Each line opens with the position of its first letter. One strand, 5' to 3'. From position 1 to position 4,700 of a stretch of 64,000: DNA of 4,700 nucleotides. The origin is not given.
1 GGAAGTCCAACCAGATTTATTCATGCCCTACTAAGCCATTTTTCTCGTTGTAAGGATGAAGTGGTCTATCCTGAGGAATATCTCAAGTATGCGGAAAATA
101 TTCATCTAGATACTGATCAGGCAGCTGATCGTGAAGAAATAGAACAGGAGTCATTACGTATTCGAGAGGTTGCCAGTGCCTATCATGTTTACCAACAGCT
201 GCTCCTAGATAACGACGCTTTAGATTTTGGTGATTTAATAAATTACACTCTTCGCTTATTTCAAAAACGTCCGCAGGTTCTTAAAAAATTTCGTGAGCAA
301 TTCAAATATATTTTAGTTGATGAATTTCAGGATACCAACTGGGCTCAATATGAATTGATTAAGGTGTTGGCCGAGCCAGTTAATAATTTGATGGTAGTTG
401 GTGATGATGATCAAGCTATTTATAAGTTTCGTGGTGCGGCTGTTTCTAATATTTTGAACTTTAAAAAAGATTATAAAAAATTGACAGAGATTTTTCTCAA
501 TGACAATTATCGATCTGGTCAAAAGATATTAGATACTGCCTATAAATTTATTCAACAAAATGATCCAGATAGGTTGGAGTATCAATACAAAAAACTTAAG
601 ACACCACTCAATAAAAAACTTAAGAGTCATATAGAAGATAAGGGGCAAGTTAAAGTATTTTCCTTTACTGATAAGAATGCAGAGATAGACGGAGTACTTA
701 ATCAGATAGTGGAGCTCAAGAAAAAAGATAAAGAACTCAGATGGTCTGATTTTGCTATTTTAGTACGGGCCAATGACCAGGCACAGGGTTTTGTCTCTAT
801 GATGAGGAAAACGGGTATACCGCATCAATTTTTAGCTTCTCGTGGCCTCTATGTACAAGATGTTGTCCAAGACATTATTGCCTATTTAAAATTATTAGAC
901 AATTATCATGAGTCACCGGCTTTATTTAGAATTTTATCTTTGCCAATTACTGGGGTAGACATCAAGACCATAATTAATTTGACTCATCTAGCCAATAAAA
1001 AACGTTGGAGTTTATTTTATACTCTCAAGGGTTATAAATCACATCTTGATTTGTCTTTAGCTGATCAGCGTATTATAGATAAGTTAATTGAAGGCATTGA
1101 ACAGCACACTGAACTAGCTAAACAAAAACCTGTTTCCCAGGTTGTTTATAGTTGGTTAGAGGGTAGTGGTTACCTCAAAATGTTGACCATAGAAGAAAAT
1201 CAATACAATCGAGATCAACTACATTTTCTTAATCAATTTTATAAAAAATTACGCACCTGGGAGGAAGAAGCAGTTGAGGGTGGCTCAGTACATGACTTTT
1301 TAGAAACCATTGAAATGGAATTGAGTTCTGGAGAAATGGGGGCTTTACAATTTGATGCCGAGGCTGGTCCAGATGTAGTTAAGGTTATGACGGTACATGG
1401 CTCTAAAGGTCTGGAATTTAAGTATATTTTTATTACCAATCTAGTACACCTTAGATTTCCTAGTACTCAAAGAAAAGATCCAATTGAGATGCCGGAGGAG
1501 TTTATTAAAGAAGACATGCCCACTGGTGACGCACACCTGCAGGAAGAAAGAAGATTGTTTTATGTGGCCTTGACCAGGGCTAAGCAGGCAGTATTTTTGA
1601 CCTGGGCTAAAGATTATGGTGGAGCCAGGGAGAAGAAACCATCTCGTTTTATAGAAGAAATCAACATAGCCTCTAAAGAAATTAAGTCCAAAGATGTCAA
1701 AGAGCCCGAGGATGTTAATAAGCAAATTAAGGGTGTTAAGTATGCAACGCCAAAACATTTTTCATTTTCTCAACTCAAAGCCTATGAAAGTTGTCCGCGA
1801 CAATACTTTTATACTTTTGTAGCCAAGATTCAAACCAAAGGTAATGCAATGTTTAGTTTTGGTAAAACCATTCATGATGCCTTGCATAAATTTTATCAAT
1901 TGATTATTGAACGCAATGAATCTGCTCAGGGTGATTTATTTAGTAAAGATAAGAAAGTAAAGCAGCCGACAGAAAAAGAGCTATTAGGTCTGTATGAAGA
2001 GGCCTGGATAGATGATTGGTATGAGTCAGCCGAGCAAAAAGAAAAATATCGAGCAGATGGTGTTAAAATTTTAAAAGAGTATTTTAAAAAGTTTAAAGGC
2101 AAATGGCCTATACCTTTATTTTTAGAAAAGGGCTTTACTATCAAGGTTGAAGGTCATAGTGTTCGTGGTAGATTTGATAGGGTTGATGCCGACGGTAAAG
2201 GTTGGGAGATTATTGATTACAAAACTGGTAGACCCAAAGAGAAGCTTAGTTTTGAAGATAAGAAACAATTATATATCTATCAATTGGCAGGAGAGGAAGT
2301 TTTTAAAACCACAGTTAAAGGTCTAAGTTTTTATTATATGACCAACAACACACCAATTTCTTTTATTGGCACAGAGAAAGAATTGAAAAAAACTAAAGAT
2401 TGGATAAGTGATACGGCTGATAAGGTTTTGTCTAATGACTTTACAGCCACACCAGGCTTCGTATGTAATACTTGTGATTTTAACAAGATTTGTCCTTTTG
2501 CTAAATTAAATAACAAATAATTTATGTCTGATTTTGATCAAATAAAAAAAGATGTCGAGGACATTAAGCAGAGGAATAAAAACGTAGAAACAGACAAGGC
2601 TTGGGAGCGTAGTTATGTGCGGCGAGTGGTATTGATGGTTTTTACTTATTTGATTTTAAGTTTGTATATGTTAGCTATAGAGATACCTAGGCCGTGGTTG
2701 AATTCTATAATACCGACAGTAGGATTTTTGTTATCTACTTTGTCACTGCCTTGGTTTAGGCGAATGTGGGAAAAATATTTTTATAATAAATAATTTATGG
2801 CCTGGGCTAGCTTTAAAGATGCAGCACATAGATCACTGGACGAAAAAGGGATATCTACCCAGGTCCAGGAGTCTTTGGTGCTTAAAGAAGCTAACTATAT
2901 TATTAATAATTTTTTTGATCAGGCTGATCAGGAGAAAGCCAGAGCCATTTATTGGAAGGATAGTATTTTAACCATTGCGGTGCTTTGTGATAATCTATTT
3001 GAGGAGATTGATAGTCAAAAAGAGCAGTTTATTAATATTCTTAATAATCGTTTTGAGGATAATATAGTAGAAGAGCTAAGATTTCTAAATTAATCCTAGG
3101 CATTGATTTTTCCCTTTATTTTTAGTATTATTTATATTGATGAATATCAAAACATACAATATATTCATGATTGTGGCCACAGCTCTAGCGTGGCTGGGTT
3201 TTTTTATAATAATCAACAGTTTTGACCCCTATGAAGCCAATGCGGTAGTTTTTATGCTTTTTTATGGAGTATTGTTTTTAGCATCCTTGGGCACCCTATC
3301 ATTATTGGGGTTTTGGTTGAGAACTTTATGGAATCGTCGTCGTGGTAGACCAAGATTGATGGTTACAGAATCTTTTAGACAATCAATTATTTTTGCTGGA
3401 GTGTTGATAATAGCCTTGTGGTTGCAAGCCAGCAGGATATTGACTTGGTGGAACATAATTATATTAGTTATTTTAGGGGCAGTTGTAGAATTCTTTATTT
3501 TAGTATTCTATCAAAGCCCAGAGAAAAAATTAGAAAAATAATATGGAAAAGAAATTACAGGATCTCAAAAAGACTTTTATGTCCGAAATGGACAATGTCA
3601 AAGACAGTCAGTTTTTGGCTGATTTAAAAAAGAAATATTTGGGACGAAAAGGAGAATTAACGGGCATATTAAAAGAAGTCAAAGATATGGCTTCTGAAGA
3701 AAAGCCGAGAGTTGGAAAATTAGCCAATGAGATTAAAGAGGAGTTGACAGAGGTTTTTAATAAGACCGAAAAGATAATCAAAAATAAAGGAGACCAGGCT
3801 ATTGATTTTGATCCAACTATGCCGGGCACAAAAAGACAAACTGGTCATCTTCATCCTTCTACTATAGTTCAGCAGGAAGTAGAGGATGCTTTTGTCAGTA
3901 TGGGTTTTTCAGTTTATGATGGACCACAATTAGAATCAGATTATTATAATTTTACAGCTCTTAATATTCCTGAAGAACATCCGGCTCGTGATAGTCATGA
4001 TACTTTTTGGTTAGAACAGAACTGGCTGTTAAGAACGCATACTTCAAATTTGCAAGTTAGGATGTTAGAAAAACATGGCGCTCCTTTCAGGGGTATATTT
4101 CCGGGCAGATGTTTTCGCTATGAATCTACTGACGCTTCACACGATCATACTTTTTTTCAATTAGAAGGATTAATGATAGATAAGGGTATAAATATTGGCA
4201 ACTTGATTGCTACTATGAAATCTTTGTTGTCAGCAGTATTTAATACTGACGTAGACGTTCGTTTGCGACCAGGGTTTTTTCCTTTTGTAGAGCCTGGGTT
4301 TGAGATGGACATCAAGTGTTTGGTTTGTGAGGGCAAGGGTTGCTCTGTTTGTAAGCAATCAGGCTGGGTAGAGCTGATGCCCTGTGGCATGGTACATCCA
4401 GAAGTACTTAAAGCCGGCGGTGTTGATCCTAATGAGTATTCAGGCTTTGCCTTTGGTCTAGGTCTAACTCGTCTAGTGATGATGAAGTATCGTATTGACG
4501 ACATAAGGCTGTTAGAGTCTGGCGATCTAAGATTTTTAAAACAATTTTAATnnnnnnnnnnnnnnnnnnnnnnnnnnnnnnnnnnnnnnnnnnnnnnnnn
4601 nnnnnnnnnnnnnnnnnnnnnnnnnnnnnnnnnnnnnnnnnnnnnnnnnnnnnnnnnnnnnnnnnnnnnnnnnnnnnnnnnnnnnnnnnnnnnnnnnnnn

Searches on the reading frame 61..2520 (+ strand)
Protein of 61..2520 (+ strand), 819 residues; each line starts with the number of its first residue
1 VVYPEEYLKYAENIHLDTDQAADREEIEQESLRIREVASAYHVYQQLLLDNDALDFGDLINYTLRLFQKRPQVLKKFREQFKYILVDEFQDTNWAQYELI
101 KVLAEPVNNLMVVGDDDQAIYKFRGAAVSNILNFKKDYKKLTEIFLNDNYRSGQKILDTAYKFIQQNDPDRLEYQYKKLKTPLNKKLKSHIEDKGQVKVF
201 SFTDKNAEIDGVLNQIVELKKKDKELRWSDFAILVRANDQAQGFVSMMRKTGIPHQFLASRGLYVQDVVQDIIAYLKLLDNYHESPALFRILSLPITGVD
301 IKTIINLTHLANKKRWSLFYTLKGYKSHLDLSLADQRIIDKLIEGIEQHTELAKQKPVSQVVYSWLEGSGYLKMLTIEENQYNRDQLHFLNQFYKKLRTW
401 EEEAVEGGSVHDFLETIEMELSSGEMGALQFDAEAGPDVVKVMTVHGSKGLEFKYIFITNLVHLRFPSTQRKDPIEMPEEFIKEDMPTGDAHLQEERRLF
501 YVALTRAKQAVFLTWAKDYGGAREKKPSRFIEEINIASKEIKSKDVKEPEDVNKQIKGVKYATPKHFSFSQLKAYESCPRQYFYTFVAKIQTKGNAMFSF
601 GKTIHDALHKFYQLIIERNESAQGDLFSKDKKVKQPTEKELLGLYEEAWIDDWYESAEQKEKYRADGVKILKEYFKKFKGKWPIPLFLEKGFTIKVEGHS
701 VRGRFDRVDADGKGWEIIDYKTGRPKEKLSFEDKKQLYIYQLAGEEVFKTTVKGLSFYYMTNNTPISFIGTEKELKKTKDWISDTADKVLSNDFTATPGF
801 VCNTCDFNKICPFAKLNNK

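Call 11: search_protein_families(library=pfam, proteins=[window:61-2520:+], max_evalue=0.001)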
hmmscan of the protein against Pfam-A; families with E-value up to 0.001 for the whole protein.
window:61-2520:+ (819 aa): 7 families
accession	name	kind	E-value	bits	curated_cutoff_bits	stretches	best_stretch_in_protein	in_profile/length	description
PF13361.12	UvrD_C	-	9.7e-50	170.4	25.6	1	144-517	1-349/350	UvrD-like helicase C-terminal domain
PF00580.27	UvrD-helicase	-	1e-38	134.1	23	1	19-139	147-271/271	UvrD/REP helicase N-terminal domain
PF12705.13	PDDEXK_1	-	5.3e-33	115.4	22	1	566-812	1-247/247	PD-(D/E)XK nuclease superfamily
PF13538.12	UvrD_C_2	-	5.5e-11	42.6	27.4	1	486-513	24-51/52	UvrD-like helicase C-terminal domain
PF13245.12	AAA_19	-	2.8e-09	37.7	25.1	1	75-124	86-134/134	AAA domain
PF01930.23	Cas_Cas4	-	4.7e-05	24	22.7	0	702-811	53-158/160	Domain of unknown function DUF83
PF01443.25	Viral_helicase1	-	0.00032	21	21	0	58-130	38-108/228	Viral superfamily 1 RNA helicase core domain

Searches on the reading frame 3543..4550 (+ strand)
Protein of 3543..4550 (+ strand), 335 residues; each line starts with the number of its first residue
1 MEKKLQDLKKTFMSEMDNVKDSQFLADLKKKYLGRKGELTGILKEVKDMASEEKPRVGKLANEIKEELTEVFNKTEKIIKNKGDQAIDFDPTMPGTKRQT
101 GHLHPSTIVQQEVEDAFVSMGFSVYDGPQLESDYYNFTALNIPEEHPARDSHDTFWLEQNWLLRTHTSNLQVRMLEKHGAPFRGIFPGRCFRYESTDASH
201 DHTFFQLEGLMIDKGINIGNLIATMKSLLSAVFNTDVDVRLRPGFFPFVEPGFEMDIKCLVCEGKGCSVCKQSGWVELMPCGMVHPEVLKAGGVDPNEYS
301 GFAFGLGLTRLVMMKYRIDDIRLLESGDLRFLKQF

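Call 11: search_protein_families(library=pfam, proteins=[window:3543-4550:+], max_evalue=0.001)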
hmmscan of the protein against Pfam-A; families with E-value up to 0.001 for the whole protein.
window:3543-4550:+ (335 aa): 2 families
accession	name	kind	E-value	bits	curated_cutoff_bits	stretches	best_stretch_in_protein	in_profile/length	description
PF01409.25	tRNA-synt_2d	-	4.1e-90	302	19.8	1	89-335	2-246/246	tRNA synthetases class II core domain (F)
PF02912.23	Phe_tRNA-synt_N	-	2.2e-17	63.2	22.3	1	21-85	2-66/69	Aminoacyl tRNA synthetase class II, N-terminal domain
